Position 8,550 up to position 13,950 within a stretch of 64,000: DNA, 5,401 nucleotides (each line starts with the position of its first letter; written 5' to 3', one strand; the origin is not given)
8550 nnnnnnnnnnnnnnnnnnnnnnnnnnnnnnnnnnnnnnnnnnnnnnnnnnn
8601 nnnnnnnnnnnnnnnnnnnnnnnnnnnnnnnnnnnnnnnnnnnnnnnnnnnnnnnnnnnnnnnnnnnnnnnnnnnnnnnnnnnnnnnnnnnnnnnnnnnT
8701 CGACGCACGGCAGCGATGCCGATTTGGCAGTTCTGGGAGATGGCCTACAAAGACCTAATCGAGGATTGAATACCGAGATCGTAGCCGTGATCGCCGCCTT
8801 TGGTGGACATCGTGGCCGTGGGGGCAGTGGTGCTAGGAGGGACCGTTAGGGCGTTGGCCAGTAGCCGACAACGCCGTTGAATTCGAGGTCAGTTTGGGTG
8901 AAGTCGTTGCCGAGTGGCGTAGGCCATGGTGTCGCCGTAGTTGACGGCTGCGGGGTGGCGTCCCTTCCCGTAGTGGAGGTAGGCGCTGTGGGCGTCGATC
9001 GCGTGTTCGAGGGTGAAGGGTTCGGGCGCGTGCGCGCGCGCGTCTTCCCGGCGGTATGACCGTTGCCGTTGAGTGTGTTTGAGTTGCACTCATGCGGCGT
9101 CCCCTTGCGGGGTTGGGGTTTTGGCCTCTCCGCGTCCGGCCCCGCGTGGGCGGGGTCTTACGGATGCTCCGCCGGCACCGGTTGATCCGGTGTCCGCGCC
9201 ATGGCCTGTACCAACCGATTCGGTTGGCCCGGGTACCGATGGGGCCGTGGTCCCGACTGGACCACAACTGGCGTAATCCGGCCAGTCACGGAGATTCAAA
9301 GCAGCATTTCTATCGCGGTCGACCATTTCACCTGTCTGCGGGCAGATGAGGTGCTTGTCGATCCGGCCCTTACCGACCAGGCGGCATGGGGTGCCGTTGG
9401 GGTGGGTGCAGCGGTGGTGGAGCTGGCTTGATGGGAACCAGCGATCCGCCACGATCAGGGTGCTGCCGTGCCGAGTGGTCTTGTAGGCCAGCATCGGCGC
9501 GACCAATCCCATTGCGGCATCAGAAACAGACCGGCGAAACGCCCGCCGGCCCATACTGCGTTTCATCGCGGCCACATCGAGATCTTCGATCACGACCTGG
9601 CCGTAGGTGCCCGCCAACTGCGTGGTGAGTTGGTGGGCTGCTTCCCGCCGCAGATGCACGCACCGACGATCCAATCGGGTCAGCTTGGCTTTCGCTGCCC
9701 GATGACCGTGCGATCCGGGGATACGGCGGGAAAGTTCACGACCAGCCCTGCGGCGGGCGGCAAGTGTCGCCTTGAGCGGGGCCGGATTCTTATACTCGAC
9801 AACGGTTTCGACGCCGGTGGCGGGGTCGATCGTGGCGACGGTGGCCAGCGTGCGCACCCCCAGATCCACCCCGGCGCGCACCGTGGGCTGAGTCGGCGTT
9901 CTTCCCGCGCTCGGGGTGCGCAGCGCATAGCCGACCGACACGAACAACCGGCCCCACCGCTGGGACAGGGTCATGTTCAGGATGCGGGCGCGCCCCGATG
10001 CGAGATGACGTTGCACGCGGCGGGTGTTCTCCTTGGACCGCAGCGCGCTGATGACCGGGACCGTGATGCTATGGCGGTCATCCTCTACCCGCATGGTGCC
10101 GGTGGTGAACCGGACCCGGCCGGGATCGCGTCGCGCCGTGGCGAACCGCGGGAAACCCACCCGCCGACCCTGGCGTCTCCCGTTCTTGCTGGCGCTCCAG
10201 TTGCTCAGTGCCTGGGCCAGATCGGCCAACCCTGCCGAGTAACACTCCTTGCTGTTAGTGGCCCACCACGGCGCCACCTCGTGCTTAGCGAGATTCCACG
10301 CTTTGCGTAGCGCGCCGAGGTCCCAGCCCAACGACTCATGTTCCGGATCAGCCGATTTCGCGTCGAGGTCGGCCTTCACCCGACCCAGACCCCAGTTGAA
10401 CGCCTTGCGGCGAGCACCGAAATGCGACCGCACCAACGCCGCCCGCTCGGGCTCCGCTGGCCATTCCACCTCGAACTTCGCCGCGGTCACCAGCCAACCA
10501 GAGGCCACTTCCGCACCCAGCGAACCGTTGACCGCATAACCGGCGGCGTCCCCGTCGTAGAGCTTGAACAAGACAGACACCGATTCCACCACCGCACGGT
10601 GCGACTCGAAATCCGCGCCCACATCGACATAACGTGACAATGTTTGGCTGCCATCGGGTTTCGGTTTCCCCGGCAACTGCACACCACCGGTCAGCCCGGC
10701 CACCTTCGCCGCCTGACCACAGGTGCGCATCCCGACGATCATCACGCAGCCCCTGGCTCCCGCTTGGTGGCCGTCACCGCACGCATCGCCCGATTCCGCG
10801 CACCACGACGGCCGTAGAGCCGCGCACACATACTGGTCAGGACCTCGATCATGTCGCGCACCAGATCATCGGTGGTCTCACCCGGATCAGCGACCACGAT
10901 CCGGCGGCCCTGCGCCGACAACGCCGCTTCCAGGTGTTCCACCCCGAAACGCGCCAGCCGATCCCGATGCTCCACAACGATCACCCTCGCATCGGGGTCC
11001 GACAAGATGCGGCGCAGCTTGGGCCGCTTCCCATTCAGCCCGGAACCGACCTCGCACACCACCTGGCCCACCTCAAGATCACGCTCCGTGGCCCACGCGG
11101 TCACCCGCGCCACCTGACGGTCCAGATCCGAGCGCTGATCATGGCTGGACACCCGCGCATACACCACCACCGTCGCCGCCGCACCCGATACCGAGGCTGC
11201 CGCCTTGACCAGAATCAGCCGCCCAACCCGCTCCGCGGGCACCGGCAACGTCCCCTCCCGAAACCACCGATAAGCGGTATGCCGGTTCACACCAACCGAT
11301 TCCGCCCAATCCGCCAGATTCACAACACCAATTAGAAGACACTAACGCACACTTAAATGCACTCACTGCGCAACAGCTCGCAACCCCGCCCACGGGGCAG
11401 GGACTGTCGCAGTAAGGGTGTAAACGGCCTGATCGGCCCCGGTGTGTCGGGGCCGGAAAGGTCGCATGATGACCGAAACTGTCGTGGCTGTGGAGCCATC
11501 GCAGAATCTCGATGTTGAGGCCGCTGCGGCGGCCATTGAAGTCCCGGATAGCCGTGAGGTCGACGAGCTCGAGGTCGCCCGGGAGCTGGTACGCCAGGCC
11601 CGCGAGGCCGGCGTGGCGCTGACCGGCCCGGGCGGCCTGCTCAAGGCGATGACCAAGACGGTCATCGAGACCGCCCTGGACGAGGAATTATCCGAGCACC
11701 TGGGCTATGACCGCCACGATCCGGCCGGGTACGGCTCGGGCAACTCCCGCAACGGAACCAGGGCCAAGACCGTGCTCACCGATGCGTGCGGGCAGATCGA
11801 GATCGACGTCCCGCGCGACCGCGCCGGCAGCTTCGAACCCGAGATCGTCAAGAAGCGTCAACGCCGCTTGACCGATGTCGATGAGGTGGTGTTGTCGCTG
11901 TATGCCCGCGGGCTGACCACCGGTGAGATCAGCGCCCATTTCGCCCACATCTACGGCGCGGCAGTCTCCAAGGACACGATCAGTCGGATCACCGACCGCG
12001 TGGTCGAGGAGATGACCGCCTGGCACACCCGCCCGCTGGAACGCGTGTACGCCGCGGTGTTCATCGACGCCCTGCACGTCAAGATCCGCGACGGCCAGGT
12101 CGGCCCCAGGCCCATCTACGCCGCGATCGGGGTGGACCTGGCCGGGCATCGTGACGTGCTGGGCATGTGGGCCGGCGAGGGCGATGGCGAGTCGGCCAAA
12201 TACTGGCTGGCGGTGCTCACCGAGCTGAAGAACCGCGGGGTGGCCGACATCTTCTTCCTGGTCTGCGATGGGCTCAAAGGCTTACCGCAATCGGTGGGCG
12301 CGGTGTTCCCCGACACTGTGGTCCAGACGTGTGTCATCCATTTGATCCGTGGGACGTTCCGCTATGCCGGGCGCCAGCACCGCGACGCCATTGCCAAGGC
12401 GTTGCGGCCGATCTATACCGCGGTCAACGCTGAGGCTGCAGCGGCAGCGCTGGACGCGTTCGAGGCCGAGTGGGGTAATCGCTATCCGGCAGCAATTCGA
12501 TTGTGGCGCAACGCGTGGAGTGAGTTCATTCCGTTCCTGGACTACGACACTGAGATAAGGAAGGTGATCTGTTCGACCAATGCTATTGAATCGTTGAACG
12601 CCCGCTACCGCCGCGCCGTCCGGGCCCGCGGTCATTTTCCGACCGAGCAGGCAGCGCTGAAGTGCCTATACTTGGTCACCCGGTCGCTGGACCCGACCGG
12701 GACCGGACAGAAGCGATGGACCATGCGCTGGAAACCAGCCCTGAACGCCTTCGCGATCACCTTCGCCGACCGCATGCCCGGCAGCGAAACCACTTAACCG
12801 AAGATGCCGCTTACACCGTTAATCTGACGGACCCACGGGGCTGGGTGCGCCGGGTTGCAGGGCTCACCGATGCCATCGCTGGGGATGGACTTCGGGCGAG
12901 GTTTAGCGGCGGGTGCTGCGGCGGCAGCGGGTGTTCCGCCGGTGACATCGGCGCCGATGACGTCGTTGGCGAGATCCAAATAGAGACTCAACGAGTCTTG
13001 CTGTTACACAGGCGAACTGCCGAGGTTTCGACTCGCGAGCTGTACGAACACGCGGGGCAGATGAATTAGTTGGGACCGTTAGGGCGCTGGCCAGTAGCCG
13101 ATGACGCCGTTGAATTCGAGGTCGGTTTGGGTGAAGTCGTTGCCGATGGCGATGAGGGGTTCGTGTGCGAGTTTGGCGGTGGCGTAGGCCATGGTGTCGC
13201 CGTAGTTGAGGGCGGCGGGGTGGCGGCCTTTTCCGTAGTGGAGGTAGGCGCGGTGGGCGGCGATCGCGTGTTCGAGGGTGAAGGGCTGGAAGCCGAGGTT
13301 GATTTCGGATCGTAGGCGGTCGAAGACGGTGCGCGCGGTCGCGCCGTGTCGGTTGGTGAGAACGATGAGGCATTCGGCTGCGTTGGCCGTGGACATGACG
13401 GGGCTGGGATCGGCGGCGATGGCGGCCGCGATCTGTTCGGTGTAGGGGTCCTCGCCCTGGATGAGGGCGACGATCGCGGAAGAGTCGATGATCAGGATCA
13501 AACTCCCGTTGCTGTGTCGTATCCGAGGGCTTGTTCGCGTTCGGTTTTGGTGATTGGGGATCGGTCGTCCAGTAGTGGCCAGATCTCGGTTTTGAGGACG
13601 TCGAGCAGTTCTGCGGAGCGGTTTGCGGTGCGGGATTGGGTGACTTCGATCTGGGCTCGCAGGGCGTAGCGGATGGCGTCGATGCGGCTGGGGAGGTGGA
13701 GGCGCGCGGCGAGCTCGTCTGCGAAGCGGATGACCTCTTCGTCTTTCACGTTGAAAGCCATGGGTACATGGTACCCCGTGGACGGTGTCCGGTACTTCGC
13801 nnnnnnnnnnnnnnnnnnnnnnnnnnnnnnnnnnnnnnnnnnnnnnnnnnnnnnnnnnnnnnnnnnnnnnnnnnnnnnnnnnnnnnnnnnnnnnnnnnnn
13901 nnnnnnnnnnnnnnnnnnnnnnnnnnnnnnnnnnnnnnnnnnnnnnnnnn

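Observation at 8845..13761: IS607-family (TnpA serine recombinase + TnpB) element replaced half of a duplicated vapBC module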

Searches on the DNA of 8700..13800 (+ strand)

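Call 8: search_dna_similar(query=window:8700-13800:+, collection=plasmids, mode=near, max_rows=25)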
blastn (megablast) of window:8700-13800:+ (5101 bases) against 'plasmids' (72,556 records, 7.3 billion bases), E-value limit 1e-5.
Records with a match: 31; places in all: 54; records where one place covers at least 80% of the query: 0.
Best place of each record, by identity: 95-99% 1; 90-95% 3; 80-90% 22; 60-80% 5.
By first word of the organism name: Mycobacterium 19; Gordonia 5; Mycobacteroides 2; Pseudonocardia 2; Arthrobacter 2; Mycolicibacterium 1.
By predicted mobility (MOB-suite, as given by PLSDB): mobilizable 19; non-mobilizable 12.
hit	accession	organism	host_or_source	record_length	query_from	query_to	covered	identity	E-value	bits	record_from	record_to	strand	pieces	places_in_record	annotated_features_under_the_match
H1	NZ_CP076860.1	Mycobacterium avium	Homo sapiens,sputum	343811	361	2688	46%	80.3%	0e+0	1738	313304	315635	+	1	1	tnpB: IS607 family element RNA-guided endonuclease TnpB | IS607 family transposase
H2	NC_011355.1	Mycobacterium liflandii 128FXT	-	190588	2697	4135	28%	85.3%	0e+0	1485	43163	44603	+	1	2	IS256-like element IS2606 family transposase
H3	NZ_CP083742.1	Mycobacterium ulcerans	Cynoglossus semilaevis,whole ...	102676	2697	4135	28%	85.2%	0e+0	1480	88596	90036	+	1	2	IS256-like element IS2606 family transposase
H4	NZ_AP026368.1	Mycobacterium pseudoshottsii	Sardinops melanostictus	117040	2697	4135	28%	85.2%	0e+0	1480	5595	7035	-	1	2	IS256-like element IS2606 family transposase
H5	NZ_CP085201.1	Mycobacterium ulcerans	Homo sapiens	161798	2697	4137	28%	85.1%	0e+0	1467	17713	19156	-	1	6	IS256-like element IS2606 family transposase | transposase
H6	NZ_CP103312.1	Mycobacterium ulcerans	-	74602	2697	4137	28%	85.1%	0e+0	1467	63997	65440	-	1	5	IS256-like element IS2606 family transposase | transposase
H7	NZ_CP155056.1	Mycobacterium pseudoshottsii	Argyrosomus regius,spleen tissue,spleen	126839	2697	4135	28%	85.2%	0e+0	1474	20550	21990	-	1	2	IS256-like element IS2606 family transposase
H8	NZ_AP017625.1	Mycobacterium ulcerans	Homo sapiens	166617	2697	4135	28%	85.1%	0e+0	1469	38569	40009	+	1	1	IS256 family transposase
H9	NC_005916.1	Mycobacterium ulcerans Agy99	human tissue biopsy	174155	2697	4135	28%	85.1%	0e+0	1469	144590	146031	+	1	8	IS256-like element IS2606 family transposase | transposase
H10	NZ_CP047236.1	Gordonia sp. JH63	Homo sapiens,whole organism,skin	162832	2697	4128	28%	82.1%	0e+0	1208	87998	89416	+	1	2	IS256 family transposase | ATP-binding protein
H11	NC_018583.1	Gordonia sp. KTR9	-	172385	2701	4128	28%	82.1%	0e+0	1203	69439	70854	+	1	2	IS256 family transposase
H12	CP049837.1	Gordonia terrae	soil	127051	2701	4128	28%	82.1%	0e+0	1203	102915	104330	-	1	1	IS256 family transposase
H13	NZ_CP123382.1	Gordonia sp. SMJS1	Pure culture,sediment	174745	2701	4128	28%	82.1%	0e+0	1203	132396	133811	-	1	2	IS256 family transposase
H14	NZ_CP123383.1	Gordonia sp. SMJS1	Pure culture,sediment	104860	2701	4128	28%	82.1%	0e+0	1203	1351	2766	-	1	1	IS256 family transposase | hypothetical protein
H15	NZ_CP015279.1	Mycobacterium intracellulare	bronchial lavage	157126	4390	5076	13%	86.7%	0e+0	761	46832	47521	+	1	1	type II toxin-antitoxin system VapC family toxin | type II toxin-antitoxin system VapB family antitoxin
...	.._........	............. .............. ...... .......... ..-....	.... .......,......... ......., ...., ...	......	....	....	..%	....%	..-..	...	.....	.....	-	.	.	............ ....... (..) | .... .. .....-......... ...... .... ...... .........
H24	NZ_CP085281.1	Mycobacterium avium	Homo sapiens,sputum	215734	2063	2469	8%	78.5%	5e-67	265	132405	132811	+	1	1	IS607 family transposase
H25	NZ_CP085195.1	Mycobacterium avium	-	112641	2074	2468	8%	80.1%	1e-73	287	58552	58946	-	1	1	IS607 family transposase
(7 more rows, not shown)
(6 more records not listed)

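Call 9: get_annotated_region(hit=H17, flank=4000)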
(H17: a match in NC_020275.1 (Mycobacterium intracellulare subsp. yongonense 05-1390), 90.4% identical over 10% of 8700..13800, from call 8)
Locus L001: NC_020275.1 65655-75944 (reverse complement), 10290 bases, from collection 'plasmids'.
description: Mycobacterium intracellulare subsp. yongonense 05-1390 plasmid pMyong1, complete sequence
organism: Mycobacterium intracellulare subsp. yongonense 05-1390 (NCBI taxid 1138871)
taxonomy: Bacteria; Actinomycetota; Actinomycetes; Mycobacteriales; Mycobacteriaceae; Mycobacterium; Mycobacterium intracellulare; Mycobacterium intracellulare subsp. yongonense 05-1390
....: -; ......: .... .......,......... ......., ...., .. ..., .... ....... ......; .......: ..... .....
typing (MOB-suite, as given by PLSDB): mobilizable; replicon rep_cluster_519; relaxase MOBF,MOBP
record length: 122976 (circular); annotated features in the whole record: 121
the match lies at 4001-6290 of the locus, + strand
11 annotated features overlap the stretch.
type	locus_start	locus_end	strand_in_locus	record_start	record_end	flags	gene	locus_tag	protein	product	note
CDS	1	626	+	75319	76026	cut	-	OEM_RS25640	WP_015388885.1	hypothetical protein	-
CDS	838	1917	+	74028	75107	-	-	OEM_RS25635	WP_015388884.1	DUF6036 family nucleotidyltransferase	-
CDS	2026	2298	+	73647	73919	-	-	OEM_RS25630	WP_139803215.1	hypothetical protein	-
CDS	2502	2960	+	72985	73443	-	-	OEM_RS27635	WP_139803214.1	hypothetical protein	-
CDS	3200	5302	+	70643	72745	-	-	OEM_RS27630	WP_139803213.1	hypothetical protein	-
CDS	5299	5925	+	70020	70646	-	-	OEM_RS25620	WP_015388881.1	hypothetical protein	-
CDS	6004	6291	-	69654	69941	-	-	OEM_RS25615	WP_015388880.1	type II toxin-antitoxin system VapB family antitoxin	-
CDS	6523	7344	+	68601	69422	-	-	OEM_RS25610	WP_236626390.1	hypothetical protein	-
CDS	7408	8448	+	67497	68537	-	-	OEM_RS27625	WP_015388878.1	C40 family peptidase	GO:0006508 - proteolysis [Evidence IEA]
CDS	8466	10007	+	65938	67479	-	eccB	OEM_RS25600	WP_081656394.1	type VII secretion protein EccB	GO:0009306 - protein secretion [Evidence IEA]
CDS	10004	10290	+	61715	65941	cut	-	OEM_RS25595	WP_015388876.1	type VII secretion protein EccC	-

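Call 10: get_annotated_region(hit=H1, flank=1500)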
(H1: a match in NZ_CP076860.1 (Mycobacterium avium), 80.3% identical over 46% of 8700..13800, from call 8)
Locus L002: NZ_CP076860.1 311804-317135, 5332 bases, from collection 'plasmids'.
description: Mycobacterium avium subsp. hominissuis strain OCU901s_S2_2s plasmid pS2b, complete sequence
organism: Mycobacterium avium (NCBI taxid 439334)
taxonomy: Bacteria; Actinomycetota; Actinomycetes; Mycobacteriales; Mycobacteriaceae; Mycobacterium; Mycobacterium avium
host: -; source: Homo sapiens,sputum; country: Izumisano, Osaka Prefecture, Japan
typing (MOB-suite, as given by PLSDB): mobilizable; relaxase MOBP
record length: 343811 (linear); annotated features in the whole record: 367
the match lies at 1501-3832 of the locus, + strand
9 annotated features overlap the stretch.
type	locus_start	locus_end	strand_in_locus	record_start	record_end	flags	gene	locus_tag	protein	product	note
CDS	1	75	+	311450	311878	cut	-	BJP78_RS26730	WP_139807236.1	hypothetical protein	-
CDS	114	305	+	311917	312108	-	-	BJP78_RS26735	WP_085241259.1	hypothetical protein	-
CDS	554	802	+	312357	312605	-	-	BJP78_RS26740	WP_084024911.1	hypothetical protein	-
CDS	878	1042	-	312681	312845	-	-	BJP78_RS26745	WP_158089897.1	hypothetical protein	-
CDS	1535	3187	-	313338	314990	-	tnpB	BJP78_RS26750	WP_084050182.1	IS607 family element RNA-guided endonuclease TnpB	-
CDS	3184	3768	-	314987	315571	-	-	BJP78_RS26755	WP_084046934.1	IS607 family transposase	-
CDS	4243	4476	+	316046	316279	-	-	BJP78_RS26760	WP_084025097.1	hypothetical protein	-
CDS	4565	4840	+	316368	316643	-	-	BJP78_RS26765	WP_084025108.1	hypothetical protein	-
CDS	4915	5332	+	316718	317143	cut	-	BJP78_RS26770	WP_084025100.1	NUDIX hydrolase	-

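Call 38: get_annotated_region(hit=H15, flank=4000)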
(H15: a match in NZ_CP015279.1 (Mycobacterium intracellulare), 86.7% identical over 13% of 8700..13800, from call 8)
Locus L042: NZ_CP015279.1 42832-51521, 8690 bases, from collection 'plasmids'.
description: Mycobacterium intracellulare subsp. chimaera strain DSM 44623 plasmid unnamed 1, complete sequence
organism: Mycobacterium intracellulare (NCBI taxid 222805)
taxonomy: Bacteria; Actinomycetota; Actinomycetes; Mycobacteriales; Mycobacteriaceae; Mycobacterium; Mycobacterium intracellulare
host: -; source: bronchial lavage; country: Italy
typing (MOB-suite, as given by PLSDB): mobilizable; replicon rep_cluster_1123; relaxase MOBF
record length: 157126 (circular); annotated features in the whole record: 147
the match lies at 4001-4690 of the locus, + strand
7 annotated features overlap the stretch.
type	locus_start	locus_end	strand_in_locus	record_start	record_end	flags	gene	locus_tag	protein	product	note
CDS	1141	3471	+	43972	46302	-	-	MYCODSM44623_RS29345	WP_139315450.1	hypothetical protein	-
CDS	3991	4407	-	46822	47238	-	-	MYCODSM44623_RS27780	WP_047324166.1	type II toxin-antitoxin system VapC family toxin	-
CDS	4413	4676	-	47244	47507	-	-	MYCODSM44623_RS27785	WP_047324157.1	type II toxin-antitoxin system VapB family antitoxin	-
CDS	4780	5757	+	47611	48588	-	-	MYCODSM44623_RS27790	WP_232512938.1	hypothetical protein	-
CDS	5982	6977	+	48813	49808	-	-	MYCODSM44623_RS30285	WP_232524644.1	transglycosylase SLT domain-containing protein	-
CDS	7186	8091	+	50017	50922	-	-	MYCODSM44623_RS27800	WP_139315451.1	NlpC/P60 family protein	-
CDS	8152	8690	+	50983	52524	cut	eccB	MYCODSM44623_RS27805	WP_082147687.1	type VII secretion protein EccB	GO:0009306 - protein secretion [Evidence IEA]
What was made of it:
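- The M. chimaera plasmid shows the ancestral order geneA...vapC-vapB (call 38).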

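Call 45: build_rna_model(alignment_id=A6)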
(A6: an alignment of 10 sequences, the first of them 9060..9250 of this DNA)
Model R1 built from alignment A6 (10 sequences, 201 columns); structure: RNAalifold consensus.
model positions 193; base pairs 52; branch points 5; effective number of sequences 0.84; information 0.589 bits per position. Calibrated on 0.2 Mb of random sequence (short: E-values are rough).
structure used (alignment columns):
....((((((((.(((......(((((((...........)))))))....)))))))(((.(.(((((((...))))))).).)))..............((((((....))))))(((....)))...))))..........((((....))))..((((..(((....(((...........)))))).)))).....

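Call 46: search_with_rna_model(model_id=R1, sources=[window, L003, L011, L012, L014, L015, L016, L017, L018, L019, L020, L021, L022, L023, L024, L025, L026, L027, L028, L029, L030, L031, L032, L033, L034, L035, L036, L037, L038, L039, L040, L041, L043, L044], max_evalue=1, make_alignment=true)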
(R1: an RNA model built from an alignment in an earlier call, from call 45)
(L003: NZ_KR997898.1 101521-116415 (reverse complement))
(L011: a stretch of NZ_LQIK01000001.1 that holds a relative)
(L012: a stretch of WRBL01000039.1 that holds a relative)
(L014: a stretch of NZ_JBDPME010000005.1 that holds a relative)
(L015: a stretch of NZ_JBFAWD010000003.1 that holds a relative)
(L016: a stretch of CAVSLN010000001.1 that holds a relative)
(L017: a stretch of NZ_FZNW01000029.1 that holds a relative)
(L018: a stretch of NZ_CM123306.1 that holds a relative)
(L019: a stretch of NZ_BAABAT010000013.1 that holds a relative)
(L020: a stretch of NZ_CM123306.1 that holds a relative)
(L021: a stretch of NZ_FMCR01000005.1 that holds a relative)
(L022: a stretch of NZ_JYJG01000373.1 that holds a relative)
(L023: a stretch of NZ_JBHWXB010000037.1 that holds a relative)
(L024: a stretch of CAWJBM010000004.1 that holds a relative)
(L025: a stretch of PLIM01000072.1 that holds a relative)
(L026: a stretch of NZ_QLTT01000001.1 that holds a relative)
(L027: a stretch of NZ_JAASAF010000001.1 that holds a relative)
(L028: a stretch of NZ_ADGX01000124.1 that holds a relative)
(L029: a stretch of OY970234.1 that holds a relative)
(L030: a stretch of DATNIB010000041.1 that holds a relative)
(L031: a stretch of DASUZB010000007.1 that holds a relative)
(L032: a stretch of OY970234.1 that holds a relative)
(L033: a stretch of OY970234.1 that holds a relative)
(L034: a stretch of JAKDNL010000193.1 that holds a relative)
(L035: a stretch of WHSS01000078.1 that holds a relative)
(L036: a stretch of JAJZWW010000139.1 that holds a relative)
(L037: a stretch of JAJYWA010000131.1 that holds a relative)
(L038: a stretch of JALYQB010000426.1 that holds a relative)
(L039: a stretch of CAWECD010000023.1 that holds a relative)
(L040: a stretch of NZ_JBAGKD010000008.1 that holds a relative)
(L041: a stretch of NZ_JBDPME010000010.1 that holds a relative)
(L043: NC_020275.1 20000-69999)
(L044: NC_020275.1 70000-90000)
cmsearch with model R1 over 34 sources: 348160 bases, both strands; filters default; matches with E-value up to 1: 22.
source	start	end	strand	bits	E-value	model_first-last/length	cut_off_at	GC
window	9060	9250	-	216.3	6.6e-64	1-193/193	no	0.68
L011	4474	4687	+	57.4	1.7e-15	1-193/193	no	0.66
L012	1316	1533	+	25.5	8.3e-06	1-193/193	no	0.73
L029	4341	4425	+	25.5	8.5e-06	1-193/193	no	0.59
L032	4341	4425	+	25.5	8.5e-06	1-193/193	no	0.59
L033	4341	4425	+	25.5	8.5e-06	1-193/193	no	0.59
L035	1693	1795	-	17.4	0.0025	1-193/193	no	0.7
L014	4263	4298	+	16.3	0.0053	85-121/193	no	0.75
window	9170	9198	+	15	0.014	53-81/193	no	0.76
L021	4190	4381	+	14.9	0.015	1-193/193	no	0.68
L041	3645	3770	+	14.7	0.016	1-193/193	no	0.71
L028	4178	4289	+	13.2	0.047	1-193/193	no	0.72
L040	5221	5324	-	13.1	0.05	1-193/193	no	0.74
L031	4089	4288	+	12.8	0.063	1-193/193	no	0.68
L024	4354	4477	+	11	0.22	1-193/193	no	0.68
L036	2106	2254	+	10.6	0.29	1-193/193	no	0.66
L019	4208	4390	+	10.1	0.42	1-193/193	no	0.67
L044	17601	17761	-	10.1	0.43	1-193/193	no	0.68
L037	939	1031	-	9.2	0.78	1-193/193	no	0.61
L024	1862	1965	-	9.2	0.81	9-124/193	no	0.71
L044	15080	15108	-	9.1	0.82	53-81/193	no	0.9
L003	5145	5163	-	8.9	0.99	58-76/193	no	0.89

Alignment A7: 22 matches aligned to the model, 418 columns, each read 5' to 3' on its own strand. Consensus structure (alignment columns), stored with it:
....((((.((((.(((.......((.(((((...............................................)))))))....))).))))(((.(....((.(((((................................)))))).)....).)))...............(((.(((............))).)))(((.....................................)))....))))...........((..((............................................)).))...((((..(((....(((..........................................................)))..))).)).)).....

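Call 47: search_with_rna_model(model_id=R1, sources=[window, L002, L004, L005, L006, L007, L008, L009, L010, L011, L012, L013], max_evalue=0.0001, make_alignment=true)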
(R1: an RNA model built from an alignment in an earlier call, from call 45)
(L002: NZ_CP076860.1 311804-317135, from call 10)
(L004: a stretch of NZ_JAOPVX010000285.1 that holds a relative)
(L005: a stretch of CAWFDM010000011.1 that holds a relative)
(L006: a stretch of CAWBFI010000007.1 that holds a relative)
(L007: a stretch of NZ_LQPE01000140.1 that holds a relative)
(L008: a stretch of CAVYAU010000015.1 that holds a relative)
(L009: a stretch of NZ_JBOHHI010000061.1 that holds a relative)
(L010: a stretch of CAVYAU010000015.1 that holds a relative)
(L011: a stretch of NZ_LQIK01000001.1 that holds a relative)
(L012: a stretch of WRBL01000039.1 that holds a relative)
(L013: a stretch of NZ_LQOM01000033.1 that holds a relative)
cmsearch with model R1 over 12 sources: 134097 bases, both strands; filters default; matches with E-value up to 0.0001: 14.
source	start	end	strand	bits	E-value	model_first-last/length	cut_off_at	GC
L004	4493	4683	+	221.7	5.9e-66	1-193/193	no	0.69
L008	4493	4688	+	220.6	1.2e-65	1-193/193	no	0.67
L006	4490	4682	+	219.3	3.1e-65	1-193/193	no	0.66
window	9060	9250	-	216.3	2.5e-64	1-193/193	no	0.68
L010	4493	4688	+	215.2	5.8e-64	1-193/193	no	0.67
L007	1863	2056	+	211.8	6.2e-63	1-193/193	no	0.66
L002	1501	1695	-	210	2.2e-62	1-193/193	no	0.66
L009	4493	4684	+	209.7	2.8e-62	1-193/193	no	0.66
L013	4237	4432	+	208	8.5e-62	1-193/193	no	0.69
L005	4493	4689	+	196.2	3.5e-58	1-193/193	no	0.69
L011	4474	4687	+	57.4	6.4e-16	1-193/193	no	0.66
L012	1316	1533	+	25.5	3.2e-06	1-193/193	no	0.73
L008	4473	4627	-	21.9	4.2e-05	1-193/193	no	0.68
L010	4473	4627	-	21.9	4.2e-05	1-193/193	no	0.68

Alignment A8: 14 matches aligned to the model, 313 columns, each read 5' to 3' on its own strand. Consensus structure (alignment columns), stored with it:
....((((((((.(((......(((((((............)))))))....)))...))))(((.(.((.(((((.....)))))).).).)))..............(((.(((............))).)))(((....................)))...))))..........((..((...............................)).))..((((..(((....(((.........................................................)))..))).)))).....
